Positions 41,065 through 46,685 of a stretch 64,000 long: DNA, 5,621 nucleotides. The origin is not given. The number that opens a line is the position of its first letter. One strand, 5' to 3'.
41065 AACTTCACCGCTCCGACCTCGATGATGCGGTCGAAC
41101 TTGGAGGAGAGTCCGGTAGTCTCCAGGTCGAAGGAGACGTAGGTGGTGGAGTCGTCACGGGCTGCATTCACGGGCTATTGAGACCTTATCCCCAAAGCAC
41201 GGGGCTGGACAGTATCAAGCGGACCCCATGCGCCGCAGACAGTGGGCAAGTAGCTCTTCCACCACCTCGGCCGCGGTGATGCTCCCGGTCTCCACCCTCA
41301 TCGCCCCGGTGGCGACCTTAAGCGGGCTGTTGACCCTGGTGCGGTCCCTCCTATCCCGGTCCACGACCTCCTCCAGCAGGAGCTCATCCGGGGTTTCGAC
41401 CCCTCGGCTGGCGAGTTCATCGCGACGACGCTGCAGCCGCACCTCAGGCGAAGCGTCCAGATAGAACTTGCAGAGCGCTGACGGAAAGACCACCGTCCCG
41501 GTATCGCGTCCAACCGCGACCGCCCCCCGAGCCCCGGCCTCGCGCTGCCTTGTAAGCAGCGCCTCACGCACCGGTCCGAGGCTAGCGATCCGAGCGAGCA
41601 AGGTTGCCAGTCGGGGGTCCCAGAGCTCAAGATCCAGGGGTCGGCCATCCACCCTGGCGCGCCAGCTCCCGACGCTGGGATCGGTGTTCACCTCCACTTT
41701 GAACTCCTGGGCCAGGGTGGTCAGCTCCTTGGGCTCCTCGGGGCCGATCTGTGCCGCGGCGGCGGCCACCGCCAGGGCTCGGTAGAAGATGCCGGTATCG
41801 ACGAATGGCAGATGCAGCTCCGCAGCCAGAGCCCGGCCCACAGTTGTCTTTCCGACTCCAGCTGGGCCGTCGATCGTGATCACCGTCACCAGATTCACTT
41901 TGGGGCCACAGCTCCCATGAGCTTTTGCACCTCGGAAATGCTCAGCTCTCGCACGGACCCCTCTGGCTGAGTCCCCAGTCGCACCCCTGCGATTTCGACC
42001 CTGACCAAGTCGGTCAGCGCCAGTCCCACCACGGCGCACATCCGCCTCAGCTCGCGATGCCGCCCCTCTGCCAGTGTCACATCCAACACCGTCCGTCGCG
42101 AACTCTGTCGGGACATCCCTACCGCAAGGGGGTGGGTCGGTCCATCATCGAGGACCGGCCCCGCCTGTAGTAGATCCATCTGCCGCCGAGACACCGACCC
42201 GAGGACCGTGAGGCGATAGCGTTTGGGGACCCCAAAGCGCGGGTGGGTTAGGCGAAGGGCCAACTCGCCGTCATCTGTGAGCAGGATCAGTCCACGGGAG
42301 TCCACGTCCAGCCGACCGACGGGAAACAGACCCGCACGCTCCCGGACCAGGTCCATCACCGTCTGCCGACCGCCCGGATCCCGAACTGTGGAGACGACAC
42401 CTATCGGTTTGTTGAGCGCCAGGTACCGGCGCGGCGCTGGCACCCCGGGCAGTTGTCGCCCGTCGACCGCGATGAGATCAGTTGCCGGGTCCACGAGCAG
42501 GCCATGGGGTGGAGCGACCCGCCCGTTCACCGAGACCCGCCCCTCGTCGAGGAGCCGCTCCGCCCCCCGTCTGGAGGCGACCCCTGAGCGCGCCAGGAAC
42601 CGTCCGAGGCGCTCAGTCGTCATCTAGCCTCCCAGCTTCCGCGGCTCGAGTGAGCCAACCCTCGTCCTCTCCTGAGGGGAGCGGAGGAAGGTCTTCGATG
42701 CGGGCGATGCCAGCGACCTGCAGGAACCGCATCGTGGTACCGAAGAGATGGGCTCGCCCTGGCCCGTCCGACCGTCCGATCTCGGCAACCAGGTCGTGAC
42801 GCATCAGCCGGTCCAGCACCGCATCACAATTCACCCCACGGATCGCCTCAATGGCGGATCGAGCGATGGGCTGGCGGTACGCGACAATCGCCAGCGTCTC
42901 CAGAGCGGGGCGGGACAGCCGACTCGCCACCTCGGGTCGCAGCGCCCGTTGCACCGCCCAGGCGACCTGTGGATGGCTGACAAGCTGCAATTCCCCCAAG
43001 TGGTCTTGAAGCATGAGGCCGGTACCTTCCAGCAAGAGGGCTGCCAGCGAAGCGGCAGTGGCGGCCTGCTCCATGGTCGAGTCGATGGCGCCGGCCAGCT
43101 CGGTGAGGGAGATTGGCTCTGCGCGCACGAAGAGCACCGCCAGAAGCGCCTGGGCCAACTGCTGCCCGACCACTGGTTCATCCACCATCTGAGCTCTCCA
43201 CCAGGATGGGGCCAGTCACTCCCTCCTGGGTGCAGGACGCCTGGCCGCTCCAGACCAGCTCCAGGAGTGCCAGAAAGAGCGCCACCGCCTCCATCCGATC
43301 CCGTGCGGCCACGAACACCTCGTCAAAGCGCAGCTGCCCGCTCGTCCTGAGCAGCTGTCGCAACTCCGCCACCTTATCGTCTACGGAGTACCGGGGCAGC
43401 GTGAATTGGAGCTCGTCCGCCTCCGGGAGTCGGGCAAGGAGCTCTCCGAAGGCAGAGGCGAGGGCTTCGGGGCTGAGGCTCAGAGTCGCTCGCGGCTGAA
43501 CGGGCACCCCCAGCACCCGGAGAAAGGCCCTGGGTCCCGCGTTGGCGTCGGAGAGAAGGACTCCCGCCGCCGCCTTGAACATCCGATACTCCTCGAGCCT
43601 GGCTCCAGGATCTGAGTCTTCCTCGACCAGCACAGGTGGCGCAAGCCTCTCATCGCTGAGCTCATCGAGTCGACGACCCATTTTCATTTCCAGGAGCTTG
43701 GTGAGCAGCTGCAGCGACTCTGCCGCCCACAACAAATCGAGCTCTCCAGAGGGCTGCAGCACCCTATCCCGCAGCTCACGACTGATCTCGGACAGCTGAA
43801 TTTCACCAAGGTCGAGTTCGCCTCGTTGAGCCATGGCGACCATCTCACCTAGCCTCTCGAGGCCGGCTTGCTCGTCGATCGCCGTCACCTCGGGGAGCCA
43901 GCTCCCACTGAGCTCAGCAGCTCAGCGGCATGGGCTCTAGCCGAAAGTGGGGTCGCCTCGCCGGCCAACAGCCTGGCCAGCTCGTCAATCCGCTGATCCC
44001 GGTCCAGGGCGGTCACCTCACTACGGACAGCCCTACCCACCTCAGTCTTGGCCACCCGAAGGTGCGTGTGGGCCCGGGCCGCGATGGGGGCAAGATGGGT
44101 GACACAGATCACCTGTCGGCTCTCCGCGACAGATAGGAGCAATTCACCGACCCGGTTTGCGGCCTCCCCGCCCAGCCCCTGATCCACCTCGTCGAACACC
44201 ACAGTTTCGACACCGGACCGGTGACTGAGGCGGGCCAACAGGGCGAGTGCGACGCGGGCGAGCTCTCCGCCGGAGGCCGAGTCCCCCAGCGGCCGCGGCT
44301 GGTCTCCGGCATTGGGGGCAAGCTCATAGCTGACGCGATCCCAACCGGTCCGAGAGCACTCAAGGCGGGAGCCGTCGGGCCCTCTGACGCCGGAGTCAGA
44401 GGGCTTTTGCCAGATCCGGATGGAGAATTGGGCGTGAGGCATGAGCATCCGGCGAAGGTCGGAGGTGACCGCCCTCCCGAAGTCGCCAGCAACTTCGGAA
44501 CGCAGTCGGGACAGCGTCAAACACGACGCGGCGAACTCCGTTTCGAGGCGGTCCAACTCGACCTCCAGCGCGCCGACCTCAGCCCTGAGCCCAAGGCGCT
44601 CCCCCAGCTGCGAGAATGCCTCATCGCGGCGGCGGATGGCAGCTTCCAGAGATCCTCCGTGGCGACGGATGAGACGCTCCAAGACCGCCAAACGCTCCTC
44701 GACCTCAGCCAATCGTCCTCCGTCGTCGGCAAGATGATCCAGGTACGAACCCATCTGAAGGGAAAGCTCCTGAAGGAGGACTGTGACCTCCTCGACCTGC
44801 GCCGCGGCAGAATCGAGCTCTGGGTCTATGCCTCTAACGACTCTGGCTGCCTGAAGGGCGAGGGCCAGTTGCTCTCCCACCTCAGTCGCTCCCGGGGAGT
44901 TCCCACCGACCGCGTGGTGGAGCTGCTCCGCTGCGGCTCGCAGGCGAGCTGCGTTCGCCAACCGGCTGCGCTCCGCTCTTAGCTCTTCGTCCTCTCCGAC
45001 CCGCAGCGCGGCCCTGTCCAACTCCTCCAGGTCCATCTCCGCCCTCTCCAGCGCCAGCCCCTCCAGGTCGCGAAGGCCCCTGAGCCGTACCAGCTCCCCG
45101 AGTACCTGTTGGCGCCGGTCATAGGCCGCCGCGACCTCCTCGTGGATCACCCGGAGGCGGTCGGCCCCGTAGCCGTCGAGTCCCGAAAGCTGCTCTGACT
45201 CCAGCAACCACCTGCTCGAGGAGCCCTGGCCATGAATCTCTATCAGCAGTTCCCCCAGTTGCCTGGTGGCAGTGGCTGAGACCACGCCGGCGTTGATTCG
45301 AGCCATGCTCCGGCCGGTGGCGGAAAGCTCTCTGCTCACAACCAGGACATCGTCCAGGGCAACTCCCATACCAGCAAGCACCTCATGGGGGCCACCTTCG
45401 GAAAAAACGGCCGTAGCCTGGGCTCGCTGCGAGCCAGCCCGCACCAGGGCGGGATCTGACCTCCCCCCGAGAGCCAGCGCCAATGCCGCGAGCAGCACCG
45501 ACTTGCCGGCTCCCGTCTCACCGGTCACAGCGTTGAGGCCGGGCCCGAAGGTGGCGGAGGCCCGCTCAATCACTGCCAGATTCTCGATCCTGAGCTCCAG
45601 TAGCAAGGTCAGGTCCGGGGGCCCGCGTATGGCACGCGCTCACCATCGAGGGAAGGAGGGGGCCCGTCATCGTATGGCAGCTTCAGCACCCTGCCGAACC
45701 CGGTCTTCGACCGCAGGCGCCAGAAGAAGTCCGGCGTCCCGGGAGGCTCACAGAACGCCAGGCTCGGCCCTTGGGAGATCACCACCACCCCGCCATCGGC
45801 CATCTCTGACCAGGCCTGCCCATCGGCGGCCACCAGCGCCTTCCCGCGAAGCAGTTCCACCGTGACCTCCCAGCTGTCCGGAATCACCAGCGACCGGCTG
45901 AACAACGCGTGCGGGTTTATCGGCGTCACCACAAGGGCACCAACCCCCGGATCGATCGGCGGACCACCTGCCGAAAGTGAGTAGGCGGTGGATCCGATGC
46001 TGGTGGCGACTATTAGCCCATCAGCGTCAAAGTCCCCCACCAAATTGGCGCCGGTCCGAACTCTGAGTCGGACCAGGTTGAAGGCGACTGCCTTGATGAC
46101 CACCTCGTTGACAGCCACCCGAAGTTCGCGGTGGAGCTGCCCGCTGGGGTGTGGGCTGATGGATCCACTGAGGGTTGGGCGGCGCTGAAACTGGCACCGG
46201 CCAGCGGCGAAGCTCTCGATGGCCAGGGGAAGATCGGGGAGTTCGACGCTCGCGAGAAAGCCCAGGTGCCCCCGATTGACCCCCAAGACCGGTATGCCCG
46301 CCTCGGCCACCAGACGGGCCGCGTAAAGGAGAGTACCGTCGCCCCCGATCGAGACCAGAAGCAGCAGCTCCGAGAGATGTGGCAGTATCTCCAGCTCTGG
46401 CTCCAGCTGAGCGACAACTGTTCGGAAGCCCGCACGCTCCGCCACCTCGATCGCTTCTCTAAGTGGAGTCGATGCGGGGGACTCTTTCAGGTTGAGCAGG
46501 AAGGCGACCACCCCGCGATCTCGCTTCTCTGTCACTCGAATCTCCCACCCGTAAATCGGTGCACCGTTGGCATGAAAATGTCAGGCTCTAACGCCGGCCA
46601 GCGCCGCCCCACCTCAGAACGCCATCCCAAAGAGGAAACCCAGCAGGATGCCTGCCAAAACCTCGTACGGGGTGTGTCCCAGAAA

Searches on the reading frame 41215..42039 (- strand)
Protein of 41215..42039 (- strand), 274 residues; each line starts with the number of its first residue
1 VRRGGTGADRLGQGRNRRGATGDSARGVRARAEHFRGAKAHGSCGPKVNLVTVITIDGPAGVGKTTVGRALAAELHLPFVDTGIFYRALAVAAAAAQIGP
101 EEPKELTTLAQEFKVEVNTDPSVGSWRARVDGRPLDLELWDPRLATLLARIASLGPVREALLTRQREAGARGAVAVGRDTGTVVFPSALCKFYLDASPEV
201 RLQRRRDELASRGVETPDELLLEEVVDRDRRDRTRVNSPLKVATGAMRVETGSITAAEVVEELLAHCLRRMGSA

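Call 59: search_protein_families(library=pfam, proteins=[window:41215-42039:-], max_evalue=0.00001)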
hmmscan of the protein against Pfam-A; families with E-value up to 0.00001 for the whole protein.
window:41215-42039:- (274 aa): 2 families
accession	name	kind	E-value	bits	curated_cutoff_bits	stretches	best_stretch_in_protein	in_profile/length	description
PF02224.24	Cytidylate_kin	-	2.7e-50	171.5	26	1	54-265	1-207/211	Cytidylate kinase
PF13189.12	Cytidylate_kin2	-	7.1e-09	36.5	28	1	53-237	1-155/176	Cytidylate kinase-like family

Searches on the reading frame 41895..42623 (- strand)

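Call 59: search_protein_families(library=pfam, proteins=[window:41895-42623:-], max_evalue=0.00001)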
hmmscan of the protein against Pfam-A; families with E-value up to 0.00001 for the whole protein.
window:41895-42623:- (242 aa): 2 families
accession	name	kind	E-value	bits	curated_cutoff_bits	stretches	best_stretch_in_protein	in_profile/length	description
PF00849.27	PseudoU_synth_2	-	2.2e-16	60.9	26.8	1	67-197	2-151/152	RNA pseudouridylate synthase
PF01479.30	S4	-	3.2e-08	33.6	22.8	1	5-37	2-35/48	S4 domain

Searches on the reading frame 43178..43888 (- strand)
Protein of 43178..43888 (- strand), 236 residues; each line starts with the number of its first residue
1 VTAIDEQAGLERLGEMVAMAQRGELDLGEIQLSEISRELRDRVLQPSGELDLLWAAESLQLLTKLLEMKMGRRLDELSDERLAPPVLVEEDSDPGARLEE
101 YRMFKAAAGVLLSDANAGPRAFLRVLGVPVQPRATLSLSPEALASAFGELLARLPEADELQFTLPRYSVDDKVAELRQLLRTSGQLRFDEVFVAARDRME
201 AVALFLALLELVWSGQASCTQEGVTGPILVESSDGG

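Call 60: search_protein_families(library=pfam, proteins=[window:43178-43888:-], max_evalue=0.00001)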
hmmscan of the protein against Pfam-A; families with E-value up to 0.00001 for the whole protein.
window:43178-43888:- (236 aa): 1 family
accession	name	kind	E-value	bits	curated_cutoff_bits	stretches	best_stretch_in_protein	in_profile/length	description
PF02616.19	SMC_ScpA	-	1.7e-06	28.6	24.6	0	19-225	1-224/232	Segregation and condensation protein ScpA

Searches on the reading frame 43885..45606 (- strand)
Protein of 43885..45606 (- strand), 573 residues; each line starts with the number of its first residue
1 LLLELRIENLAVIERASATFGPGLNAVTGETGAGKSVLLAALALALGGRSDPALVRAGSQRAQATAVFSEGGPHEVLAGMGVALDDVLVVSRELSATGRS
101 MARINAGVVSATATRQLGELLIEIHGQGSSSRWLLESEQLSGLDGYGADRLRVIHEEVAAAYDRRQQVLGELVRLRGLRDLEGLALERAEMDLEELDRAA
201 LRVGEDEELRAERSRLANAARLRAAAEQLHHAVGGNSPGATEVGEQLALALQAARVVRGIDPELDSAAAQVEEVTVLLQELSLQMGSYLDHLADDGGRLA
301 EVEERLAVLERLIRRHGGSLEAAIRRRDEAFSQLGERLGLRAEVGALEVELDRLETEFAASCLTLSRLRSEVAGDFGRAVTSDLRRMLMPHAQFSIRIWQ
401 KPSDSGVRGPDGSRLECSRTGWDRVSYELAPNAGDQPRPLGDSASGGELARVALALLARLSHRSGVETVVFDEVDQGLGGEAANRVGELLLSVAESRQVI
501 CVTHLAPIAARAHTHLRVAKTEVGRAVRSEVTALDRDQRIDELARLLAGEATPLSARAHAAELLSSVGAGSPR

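Call 60: search_protein_families(library=pfam, proteins=[window:43885-45606:-], max_evalue=0.00001)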
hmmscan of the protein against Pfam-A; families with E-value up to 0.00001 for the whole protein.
window:43885-45606:- (573 aa): 3 families
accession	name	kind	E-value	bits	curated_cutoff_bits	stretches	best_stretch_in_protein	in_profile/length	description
PF02463.25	SMC_N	-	6.5e-16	58.9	40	1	3-522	3-215/220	RecF/RecN/SMC N terminal domain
PF13476.12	AAA_23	-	1.5e-09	39.3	27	1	4-54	1-50/201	AAA domain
PF13304.12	AAA_21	-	6.7e-07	30.1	27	0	454-504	246-298/304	AAA domain, putative AbiEii toxin, Type IV TA system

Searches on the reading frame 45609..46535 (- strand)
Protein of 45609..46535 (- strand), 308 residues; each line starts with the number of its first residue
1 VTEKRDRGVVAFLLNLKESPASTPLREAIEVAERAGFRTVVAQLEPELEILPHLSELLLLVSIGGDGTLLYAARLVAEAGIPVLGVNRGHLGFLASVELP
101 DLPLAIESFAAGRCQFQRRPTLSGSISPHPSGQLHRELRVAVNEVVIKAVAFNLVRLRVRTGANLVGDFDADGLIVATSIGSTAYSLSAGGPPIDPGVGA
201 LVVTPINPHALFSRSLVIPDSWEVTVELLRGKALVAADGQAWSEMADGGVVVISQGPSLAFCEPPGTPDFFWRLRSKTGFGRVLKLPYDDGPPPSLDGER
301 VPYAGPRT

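Call 60: search_protein_families(library=pfam, proteins=[window:45609-46535:-], max_evalue=0.00001)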
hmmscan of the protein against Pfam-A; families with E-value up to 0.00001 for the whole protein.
window:45609-46535:- (308 aa): 2 families
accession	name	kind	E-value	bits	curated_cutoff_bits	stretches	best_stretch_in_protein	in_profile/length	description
PF20143.4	NAD_kinase_C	-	1.3e-25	90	23.7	1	143-257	2-118/126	ATP-NAD kinase C-terminal domain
PF01513.26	NAD_kinase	-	9.5e-14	52.3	25.5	1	59-112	75-128/130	ATP-NAD kinase N-terminal domain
